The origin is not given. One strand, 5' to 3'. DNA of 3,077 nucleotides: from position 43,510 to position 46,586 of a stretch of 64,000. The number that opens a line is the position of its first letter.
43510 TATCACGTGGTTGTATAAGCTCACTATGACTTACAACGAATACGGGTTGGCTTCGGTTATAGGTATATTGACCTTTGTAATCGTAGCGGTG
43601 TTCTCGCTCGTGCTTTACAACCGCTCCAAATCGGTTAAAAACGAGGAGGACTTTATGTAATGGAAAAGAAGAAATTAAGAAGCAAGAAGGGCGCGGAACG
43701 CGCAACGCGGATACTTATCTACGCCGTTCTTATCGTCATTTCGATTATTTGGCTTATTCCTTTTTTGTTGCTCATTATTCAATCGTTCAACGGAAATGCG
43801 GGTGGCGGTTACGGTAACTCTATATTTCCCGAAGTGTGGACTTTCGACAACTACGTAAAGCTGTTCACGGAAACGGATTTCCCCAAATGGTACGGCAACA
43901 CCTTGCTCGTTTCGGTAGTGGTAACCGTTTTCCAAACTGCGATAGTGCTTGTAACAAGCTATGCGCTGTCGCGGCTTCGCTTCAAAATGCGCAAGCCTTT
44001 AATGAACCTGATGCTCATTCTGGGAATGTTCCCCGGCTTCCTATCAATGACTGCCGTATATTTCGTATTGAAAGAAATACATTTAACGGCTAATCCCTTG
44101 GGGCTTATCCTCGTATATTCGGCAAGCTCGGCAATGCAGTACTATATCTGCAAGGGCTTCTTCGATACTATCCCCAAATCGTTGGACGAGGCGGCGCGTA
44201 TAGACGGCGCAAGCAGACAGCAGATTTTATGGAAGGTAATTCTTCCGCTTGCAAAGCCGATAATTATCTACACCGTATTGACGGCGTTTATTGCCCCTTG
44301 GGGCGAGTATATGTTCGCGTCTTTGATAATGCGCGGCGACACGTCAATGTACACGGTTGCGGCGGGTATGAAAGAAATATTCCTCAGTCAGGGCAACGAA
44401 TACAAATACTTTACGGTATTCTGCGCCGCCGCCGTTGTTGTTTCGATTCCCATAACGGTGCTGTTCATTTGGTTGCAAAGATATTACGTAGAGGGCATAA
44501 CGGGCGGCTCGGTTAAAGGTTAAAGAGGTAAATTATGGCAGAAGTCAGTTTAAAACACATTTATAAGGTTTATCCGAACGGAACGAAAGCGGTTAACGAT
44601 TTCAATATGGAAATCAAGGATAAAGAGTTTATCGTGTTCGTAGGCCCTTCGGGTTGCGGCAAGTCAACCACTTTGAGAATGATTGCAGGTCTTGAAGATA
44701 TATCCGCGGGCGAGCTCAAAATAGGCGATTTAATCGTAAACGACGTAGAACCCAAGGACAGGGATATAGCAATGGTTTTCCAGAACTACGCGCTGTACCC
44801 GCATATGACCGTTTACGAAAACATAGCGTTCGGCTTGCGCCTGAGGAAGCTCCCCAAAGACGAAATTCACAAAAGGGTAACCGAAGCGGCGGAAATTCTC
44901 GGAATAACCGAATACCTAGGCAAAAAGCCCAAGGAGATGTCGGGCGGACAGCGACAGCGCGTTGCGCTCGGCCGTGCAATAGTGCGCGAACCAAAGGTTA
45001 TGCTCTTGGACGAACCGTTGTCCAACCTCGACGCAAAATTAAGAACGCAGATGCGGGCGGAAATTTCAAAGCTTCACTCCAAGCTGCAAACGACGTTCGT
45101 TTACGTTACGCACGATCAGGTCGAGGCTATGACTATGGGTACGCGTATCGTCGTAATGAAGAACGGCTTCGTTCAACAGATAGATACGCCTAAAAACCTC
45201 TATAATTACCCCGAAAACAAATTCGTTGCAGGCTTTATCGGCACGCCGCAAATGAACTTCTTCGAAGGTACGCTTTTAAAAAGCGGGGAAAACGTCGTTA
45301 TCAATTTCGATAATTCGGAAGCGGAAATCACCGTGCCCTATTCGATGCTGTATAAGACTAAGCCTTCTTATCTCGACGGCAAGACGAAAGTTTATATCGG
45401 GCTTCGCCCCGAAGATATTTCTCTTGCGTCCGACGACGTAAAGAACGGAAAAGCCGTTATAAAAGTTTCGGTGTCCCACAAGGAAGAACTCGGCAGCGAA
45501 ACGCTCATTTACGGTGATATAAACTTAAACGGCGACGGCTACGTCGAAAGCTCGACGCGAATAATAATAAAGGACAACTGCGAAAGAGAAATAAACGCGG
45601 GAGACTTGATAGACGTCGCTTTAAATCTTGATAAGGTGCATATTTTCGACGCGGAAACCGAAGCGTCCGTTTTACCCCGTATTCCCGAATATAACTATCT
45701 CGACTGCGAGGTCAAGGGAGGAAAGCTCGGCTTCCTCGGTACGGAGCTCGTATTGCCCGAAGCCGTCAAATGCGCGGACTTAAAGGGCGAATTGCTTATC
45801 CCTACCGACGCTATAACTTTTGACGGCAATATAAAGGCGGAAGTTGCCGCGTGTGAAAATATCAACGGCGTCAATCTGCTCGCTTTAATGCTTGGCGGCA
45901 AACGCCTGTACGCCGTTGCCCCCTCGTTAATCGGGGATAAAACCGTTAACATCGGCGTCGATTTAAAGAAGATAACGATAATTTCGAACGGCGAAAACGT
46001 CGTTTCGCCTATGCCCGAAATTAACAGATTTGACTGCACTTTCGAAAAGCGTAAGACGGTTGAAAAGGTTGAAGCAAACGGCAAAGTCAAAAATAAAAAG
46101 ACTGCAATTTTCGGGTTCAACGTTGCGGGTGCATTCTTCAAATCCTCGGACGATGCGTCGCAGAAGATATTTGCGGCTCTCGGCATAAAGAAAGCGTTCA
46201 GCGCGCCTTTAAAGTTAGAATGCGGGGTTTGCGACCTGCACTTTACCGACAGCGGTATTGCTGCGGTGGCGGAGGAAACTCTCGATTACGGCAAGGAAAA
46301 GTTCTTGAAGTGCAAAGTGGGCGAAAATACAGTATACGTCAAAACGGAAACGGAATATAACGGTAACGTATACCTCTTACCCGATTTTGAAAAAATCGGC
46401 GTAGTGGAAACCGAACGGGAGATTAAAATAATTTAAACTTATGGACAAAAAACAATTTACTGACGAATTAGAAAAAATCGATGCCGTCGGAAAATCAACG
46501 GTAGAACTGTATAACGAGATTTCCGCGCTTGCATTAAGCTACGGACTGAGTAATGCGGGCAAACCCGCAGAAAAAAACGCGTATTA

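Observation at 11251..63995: Dense family of short dispersed repeats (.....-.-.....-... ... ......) sitting on gene ends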

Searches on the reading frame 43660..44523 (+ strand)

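Call 72: search_protein_families(library=pfam, proteins=[window:43660-44523:+], max_evalue=0.00001)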
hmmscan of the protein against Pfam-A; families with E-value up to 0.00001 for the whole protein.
window:43660-44523:+ (287 aa): 1 family
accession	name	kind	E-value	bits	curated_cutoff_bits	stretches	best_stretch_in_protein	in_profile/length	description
PF00528.27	BPD_transp_1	-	1e-21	77.9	26.4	1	104-278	10-180/184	Binding-protein-dependent transport system inner membrane component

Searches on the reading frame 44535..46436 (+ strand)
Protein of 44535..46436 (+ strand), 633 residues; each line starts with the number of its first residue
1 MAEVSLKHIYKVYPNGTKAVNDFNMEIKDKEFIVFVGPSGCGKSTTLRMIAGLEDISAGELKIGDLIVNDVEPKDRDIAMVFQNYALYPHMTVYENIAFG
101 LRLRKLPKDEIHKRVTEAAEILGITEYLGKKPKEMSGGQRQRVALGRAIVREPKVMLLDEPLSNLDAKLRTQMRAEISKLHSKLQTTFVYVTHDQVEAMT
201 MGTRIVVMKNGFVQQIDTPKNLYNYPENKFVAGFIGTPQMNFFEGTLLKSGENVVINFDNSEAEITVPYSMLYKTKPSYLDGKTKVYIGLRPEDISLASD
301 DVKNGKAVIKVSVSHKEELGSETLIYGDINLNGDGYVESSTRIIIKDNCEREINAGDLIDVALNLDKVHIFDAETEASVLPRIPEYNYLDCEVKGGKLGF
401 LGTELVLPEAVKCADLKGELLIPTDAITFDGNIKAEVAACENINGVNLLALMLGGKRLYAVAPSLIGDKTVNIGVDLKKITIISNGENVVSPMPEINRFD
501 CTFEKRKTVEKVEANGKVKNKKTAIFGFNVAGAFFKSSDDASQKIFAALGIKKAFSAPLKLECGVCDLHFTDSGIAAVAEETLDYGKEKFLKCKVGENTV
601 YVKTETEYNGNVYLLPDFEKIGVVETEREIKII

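Call 72: search_protein_families(library=pfam, proteins=[window:44535-46436:+], max_evalue=0.00001)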
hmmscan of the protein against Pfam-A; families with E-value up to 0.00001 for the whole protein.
window:44535-46436:+ (633 aa): 3 families
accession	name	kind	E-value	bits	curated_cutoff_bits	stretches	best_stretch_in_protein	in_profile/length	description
PF00005.33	ABC_tran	-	9.9e-32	110.8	25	1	21-162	2-136/137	ABC transporter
PF17912.7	OB_MalK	-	3.5e-09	37.8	27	1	236-295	1-53/53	MalK OB fold domain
PF02463.25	SMC_N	-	4.3e-07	30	40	1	29-211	23-217/220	RecF/RecN/SMC N terminal domain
